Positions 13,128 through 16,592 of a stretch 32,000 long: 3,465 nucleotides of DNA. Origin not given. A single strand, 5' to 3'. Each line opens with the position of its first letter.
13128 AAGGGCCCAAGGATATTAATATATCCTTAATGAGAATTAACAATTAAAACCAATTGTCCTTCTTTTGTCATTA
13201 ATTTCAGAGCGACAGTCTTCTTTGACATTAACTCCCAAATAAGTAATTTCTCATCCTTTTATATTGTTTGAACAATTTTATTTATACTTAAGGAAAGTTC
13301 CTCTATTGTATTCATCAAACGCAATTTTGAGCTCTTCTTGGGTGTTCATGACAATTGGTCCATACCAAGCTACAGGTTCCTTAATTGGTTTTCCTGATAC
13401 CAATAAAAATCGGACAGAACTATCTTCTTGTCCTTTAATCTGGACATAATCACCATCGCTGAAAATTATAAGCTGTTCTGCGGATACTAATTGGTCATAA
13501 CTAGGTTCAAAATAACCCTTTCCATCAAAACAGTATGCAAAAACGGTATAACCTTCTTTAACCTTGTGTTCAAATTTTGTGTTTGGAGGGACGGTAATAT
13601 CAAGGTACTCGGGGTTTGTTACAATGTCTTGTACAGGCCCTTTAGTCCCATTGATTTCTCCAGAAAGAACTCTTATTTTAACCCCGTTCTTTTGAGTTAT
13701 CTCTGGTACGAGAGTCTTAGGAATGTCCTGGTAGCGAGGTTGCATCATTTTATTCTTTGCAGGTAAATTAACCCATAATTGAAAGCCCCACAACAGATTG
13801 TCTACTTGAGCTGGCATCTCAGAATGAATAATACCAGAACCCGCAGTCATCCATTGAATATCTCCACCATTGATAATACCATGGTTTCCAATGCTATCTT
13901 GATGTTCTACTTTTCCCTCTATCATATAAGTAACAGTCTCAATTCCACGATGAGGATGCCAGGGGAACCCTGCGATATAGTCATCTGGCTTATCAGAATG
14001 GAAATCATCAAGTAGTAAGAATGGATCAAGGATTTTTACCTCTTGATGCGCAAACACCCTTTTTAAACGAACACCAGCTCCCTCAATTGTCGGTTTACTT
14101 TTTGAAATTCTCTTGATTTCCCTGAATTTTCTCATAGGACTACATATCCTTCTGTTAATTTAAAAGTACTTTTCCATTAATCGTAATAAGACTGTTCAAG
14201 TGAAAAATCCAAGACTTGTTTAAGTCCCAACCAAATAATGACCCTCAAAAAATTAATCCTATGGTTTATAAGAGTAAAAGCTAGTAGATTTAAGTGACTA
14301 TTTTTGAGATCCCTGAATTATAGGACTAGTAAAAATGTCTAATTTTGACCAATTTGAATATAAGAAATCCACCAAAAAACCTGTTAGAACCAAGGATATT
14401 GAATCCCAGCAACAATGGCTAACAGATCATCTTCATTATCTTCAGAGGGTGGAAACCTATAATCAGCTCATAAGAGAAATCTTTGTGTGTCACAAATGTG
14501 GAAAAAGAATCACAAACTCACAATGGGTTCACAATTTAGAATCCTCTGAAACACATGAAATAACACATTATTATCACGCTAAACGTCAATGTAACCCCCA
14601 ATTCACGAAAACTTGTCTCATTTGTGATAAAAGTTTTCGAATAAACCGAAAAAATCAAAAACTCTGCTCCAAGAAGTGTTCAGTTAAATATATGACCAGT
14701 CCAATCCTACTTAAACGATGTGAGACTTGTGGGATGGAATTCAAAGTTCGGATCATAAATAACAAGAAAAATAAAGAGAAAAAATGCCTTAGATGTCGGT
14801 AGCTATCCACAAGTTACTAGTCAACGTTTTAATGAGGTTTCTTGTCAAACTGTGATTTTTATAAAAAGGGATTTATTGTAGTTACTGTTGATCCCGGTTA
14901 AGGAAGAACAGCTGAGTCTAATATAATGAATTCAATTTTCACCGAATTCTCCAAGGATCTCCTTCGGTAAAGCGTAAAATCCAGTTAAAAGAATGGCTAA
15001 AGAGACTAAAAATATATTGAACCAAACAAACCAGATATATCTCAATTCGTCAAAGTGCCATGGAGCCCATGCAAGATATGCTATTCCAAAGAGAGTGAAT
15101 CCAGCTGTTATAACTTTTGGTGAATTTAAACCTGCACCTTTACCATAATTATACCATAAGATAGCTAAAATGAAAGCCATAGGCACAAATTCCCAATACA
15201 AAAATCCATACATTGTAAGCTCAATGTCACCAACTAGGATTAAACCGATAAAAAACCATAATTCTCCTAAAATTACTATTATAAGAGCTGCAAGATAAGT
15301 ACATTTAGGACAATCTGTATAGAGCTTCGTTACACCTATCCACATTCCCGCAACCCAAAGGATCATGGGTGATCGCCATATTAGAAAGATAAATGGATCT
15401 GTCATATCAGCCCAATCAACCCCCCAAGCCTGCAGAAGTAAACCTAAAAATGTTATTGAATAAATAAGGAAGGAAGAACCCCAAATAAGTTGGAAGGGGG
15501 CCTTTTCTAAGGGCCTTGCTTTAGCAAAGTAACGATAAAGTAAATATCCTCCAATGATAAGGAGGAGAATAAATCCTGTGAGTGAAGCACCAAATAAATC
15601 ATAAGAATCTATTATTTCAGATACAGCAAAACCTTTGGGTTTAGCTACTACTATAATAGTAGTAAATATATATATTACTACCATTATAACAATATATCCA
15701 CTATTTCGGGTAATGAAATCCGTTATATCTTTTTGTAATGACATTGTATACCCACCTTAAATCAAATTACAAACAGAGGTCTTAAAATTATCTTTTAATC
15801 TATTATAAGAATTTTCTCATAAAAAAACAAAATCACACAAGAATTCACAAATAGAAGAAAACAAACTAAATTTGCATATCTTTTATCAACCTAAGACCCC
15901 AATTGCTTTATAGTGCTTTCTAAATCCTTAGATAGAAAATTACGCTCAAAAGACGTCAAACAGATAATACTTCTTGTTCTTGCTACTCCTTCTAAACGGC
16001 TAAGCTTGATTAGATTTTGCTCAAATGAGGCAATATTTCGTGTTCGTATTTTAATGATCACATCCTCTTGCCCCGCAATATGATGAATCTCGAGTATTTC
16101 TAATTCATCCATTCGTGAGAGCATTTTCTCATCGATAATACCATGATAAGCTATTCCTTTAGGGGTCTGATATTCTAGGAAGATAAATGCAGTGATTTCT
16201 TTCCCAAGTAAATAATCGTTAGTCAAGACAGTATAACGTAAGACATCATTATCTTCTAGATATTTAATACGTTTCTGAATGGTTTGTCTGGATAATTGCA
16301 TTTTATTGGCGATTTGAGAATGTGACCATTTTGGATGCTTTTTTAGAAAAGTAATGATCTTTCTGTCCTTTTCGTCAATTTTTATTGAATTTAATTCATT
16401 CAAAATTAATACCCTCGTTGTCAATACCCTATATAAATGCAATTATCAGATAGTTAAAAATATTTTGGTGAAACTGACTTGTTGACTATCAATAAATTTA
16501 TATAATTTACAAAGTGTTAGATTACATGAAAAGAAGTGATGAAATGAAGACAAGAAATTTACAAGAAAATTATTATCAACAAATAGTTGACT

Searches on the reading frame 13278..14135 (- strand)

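Call 12: search_protein_families(library=pfam, proteins=[window:13278-14135:-], max_evalue=0.001)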
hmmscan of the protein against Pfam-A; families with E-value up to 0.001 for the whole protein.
window:13278-14135:- (285 aa): 2 families
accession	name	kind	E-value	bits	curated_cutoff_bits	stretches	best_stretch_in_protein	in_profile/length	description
PF02678.22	Pirin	-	2.8e-37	127.5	26.1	1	22-122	2-108/108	Pirin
PF05726.19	Pirin_C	-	1.2e-28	99.9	27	1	177-281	1-102/103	Pirin C-terminal cupin domain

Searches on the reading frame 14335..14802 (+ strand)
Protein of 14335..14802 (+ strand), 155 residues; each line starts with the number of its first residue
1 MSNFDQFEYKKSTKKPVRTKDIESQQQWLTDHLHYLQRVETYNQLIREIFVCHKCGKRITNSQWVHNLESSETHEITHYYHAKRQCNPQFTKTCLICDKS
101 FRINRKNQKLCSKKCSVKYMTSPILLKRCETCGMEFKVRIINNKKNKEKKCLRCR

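Call 12: search_protein_families(library=pfam, proteins=[window:14335-14802:+], max_evalue=0.001)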
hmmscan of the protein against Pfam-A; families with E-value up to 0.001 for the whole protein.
window:14335-14802:+ (155 aa): 1 family
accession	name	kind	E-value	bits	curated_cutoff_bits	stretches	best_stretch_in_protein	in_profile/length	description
PF18912.6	DZR_2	-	0.00061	20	27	0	90-154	6-55/56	Double zinc ribbon domain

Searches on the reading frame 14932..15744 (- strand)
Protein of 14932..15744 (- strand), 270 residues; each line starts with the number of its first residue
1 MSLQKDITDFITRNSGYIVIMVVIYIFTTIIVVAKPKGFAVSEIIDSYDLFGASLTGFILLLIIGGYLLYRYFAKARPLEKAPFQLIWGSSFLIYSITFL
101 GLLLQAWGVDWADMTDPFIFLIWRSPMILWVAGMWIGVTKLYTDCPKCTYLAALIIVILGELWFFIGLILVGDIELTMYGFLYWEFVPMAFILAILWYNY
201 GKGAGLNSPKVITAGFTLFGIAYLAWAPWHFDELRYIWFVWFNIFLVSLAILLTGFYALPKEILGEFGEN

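Call 12: search_protein_families(library=pfam, proteins=[window:14932-15744:-], max_evalue=0.001)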
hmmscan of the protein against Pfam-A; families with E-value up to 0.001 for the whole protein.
window:14932-15744:- (270 aa): 0 families

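Call 55: search_protein_families(library=pfam, proteins=[window:14932-15744:-], max_evalue=1)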
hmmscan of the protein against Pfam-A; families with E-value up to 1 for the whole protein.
window:14932-15744:- (270 aa): 2 families
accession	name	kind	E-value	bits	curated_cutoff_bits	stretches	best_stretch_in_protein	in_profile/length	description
PF04689.18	S1FA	-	0.17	12.5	21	1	56-81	18-43/66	DNA binding protein S1FA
PF11084.13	DUF2621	-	0.39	11.1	27.7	1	58-93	15-50/139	Protein of unknown function (DUF2621)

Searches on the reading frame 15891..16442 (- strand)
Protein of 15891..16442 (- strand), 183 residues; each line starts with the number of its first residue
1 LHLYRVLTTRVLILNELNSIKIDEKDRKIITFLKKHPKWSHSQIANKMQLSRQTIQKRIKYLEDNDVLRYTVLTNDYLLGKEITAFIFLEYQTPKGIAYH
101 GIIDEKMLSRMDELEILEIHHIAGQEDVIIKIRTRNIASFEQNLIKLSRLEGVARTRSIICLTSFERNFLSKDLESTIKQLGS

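Call 12: search_protein_families(library=pfam, proteins=[window:15891-16442:-], max_evalue=0.001)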
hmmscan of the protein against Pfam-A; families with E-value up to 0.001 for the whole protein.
window:15891-16442:- (183 aa): 6 families
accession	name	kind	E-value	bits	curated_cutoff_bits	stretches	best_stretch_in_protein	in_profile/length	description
PF01037.27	AsnC_trans_reg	-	1.4e-10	41.4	25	1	115-162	23-71/73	Lrp/AsnC ligand binding domain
PF13412.12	HTH_24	-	3.5e-08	33.3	21.9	1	22-68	1-47/48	Winged helix-turn-helix DNA-binding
PF13404.12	HTH_AsnC-type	-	3.6e-08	33.5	27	1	22-63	1-42/42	AsnC-type helix-turn-helix domain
PF08279.18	HTH_11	-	2.3e-07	31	25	1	27-64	3-41/55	HTH domain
PF13730.12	HTH_36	-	5.7e-05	23.3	25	1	24-65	5-52/55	Helix-turn-helix domain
PF04545.22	Sigma70_r4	-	0.00066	19.6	24.1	0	23-60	6-42/50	Sigma-70, region 4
